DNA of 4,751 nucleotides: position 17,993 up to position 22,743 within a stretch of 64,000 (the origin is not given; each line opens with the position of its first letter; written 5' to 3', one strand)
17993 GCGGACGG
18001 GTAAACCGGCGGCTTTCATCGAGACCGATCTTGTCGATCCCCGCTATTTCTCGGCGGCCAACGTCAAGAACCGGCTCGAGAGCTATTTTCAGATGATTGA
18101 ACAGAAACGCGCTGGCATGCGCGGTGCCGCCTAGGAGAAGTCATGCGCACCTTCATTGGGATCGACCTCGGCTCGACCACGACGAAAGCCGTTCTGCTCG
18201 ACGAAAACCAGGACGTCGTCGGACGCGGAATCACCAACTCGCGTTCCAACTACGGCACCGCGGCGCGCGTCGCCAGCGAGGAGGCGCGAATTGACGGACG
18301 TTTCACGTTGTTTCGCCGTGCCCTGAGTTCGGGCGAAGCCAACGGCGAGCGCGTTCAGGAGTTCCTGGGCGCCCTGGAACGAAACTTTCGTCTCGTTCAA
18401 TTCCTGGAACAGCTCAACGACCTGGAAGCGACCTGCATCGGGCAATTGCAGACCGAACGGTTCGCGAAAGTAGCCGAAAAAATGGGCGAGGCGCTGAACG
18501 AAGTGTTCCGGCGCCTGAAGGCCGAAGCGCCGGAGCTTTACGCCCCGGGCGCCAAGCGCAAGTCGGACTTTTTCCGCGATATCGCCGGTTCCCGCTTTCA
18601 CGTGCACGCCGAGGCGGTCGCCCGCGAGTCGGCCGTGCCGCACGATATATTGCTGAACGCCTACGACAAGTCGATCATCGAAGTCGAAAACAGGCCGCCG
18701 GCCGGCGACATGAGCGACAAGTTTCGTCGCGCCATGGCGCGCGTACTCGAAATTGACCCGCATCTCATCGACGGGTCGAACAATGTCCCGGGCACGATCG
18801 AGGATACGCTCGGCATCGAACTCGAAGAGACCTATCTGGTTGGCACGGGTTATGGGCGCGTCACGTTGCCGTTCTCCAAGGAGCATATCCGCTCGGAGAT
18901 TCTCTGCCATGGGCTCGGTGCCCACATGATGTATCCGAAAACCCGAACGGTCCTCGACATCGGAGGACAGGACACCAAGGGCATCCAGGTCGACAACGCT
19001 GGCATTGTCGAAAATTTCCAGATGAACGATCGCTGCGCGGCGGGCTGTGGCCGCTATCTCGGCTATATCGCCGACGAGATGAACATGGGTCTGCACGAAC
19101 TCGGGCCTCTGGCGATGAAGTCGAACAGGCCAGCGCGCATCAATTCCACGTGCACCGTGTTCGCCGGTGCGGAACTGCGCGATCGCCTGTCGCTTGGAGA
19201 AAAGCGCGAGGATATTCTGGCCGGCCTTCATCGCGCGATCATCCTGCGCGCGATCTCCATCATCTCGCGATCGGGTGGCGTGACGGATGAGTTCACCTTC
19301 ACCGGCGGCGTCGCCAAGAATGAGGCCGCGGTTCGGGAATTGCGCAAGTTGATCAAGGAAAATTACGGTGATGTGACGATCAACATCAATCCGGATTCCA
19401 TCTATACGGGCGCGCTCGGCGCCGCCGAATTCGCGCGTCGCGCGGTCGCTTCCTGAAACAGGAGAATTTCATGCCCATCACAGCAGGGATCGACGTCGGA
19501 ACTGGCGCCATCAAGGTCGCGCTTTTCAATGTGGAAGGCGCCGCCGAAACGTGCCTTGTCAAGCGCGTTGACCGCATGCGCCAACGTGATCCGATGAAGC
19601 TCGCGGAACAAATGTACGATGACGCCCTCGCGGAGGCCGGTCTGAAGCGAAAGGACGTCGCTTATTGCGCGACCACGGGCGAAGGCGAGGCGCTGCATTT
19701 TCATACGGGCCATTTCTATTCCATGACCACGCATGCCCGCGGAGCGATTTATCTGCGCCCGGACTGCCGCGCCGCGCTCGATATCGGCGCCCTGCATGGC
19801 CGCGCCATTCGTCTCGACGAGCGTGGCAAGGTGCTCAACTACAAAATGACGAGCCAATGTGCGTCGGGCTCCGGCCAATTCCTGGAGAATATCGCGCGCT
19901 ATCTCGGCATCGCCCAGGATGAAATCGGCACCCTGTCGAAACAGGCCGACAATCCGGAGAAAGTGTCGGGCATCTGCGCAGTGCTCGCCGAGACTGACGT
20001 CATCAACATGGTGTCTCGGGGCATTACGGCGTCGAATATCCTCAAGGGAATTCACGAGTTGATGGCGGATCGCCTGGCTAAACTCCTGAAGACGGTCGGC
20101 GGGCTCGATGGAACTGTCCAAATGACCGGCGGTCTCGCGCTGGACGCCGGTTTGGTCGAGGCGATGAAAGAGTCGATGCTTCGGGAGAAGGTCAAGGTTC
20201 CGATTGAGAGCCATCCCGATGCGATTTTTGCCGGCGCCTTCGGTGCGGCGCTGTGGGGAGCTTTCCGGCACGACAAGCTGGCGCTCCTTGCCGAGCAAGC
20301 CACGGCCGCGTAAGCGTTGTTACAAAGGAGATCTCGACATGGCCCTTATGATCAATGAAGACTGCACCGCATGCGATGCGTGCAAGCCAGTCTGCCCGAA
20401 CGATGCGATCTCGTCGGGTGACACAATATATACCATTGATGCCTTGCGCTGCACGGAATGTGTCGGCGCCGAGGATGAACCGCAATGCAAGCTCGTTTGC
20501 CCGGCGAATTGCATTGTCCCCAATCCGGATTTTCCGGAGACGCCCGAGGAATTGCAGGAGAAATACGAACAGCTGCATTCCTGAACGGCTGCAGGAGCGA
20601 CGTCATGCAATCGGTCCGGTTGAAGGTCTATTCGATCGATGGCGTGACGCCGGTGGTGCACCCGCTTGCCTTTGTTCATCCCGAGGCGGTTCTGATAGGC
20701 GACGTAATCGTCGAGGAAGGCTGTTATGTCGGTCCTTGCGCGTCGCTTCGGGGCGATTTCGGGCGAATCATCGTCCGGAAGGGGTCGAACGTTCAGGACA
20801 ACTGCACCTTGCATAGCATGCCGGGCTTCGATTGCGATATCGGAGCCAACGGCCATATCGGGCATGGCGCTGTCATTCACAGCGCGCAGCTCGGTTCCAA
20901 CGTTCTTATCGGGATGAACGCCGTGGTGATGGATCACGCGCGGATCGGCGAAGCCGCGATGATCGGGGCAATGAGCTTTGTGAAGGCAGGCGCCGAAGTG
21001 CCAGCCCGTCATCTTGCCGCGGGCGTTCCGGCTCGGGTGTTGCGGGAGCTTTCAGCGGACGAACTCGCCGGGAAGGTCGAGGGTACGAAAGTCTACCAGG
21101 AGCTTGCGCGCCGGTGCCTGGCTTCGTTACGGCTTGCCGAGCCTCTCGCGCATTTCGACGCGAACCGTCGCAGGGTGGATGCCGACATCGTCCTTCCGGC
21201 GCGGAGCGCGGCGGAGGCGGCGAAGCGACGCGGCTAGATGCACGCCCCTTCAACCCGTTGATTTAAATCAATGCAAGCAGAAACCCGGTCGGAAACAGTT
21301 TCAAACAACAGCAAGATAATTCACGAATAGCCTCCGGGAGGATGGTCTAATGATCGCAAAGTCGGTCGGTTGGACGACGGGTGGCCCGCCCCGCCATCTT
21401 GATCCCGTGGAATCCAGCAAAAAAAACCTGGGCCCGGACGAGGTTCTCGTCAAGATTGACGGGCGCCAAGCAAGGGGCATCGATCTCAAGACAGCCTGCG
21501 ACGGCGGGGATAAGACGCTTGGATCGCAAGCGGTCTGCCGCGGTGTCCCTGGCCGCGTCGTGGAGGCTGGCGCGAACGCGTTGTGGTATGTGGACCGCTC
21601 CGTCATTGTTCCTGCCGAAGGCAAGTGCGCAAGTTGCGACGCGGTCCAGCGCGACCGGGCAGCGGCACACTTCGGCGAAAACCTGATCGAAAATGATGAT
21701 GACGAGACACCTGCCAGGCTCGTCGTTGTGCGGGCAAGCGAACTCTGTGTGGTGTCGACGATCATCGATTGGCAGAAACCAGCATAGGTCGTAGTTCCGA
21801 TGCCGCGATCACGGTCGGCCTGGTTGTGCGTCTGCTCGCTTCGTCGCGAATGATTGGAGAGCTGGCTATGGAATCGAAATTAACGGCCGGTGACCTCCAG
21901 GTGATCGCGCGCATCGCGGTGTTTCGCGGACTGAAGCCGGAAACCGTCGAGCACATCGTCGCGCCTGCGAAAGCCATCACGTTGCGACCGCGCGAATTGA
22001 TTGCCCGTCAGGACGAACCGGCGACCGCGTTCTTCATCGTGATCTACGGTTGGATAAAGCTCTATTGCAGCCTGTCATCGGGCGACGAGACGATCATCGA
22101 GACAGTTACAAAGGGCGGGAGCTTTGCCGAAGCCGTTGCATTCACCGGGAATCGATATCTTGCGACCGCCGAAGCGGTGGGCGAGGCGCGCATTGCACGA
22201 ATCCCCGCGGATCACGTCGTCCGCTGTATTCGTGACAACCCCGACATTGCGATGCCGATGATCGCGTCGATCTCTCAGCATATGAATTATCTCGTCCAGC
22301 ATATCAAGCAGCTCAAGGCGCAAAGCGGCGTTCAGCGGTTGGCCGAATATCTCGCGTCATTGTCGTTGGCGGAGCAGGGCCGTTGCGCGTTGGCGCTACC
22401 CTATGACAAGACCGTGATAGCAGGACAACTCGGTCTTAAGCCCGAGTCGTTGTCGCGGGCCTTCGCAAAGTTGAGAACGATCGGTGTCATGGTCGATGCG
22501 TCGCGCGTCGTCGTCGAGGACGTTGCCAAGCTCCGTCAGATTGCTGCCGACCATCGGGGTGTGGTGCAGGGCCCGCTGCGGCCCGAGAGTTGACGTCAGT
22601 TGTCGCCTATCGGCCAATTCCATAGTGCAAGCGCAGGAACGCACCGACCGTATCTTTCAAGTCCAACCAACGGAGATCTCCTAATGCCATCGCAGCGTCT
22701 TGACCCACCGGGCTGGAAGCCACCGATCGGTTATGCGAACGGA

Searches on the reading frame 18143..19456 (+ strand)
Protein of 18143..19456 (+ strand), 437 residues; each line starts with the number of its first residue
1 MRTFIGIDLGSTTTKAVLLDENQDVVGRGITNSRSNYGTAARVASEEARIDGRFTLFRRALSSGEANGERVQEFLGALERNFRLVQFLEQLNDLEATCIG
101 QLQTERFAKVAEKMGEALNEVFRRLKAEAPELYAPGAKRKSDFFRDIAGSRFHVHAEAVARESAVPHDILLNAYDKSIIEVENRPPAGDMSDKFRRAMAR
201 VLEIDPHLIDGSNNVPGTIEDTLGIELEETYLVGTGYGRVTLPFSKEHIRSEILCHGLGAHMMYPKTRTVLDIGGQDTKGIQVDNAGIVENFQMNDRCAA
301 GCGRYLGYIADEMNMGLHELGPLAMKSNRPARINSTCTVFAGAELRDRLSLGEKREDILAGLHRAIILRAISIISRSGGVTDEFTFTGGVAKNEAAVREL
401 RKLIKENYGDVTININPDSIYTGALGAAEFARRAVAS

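Call 14: search_protein_families(library=pfam, proteins=[window:18143-19456:+], max_evalue=0.00001)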
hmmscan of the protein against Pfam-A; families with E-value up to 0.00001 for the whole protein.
window:18143-19456:+ (437 aa): 1 family
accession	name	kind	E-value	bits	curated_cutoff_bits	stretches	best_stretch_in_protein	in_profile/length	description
PF01869.26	BcrAD_BadFG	-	2.3e-86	290.1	31.5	1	5-431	1-271/271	BadF/BadG/BcrA/BcrD ATPase family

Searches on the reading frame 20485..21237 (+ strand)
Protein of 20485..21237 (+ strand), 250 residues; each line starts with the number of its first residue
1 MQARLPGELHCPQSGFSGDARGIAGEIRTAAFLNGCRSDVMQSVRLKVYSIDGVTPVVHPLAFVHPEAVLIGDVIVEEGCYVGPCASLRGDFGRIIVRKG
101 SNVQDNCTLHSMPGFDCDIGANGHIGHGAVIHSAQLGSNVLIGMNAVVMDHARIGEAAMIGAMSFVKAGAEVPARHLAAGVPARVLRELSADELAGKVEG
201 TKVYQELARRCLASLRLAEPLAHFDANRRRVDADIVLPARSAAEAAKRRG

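Call 15: search_protein_families(library=pfam, proteins=[window:20485-21237:+], max_evalue=0.00001)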
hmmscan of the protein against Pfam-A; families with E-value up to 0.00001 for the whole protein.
window:20485-21237:+ (250 aa): 1 family
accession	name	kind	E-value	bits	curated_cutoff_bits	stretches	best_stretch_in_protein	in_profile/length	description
PF00132.30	Hexapep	-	7.1e-16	57.6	27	1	134-167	2-35/36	Bacterial transferase hexapeptide (six repeats)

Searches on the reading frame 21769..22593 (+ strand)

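Call 15: search_protein_families(library=pfam, proteins=[window:21769-22593:+], max_evalue=0.00001)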
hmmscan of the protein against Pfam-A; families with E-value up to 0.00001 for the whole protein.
window:21769-22593:+ (274 aa): 2 families
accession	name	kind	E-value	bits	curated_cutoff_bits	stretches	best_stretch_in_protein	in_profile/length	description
PF00027.35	cNMP_binding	-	1.2e-18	67.2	27.5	1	71-156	3-88/89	Cyclic nucleotide-binding domain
PF13545.12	HTH_Crp_2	-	4.9e-12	46.1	27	1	189-258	1-70/70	Crp-like helix-turn-helix domain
